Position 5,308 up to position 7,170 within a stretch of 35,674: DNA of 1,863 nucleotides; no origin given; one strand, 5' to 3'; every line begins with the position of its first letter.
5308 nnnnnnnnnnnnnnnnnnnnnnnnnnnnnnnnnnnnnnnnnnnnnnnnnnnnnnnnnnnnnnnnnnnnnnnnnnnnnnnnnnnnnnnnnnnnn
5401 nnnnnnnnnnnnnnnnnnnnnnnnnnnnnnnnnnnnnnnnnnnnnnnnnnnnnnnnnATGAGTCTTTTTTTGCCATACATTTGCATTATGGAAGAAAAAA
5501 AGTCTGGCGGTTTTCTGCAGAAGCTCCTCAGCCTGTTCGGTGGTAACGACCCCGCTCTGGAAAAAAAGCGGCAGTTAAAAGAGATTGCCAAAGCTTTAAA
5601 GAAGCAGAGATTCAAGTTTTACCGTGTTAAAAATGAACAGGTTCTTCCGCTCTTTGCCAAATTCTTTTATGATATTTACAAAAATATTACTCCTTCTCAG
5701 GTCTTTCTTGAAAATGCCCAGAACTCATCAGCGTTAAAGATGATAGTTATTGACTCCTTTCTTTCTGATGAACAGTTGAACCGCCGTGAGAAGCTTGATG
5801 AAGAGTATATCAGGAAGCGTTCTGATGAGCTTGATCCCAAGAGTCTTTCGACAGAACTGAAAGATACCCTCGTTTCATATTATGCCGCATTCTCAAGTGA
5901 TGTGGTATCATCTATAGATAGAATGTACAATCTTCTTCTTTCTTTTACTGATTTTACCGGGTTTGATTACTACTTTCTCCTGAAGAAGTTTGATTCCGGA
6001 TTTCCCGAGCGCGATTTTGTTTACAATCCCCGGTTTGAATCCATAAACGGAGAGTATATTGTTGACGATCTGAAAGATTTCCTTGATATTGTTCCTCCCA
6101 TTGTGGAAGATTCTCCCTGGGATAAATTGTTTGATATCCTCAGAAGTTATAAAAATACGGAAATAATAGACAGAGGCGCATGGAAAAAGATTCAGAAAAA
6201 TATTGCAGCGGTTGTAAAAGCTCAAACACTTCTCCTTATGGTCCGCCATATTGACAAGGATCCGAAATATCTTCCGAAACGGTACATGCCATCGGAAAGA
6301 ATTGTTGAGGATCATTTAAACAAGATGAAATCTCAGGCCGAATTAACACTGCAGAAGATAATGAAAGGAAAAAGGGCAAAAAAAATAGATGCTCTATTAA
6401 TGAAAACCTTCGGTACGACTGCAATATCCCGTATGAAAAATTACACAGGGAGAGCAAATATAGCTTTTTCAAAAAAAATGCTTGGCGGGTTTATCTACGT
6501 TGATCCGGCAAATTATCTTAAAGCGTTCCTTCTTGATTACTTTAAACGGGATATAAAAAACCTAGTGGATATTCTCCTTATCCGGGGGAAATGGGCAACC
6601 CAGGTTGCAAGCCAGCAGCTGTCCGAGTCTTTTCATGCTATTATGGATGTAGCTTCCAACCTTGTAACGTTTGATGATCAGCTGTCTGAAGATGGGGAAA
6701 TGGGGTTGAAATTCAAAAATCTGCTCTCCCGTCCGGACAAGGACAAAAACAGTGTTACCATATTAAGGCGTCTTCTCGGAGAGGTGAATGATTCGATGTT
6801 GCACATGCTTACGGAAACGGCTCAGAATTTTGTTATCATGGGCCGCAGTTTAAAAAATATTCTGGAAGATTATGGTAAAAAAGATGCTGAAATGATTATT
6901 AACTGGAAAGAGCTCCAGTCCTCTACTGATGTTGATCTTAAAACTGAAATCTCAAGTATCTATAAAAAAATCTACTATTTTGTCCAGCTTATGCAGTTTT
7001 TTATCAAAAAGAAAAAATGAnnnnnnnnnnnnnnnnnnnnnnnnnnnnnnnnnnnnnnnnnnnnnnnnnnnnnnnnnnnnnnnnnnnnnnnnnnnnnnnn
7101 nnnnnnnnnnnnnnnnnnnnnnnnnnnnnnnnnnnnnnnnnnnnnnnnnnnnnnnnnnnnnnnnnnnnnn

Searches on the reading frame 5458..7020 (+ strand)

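Call 69: search_protein_families(library=pfam, proteins=[window:5458-7020:+], max_evalue=0.00001)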
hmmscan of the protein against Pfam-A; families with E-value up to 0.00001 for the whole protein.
window:5458-7020:+ (520 aa): 1 family
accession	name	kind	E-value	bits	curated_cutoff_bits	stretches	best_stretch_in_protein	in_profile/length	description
PF17239.7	DUF5312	-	2.3e-16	59.7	25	1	248-511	294-552/553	Family of unknown function (DUF5312)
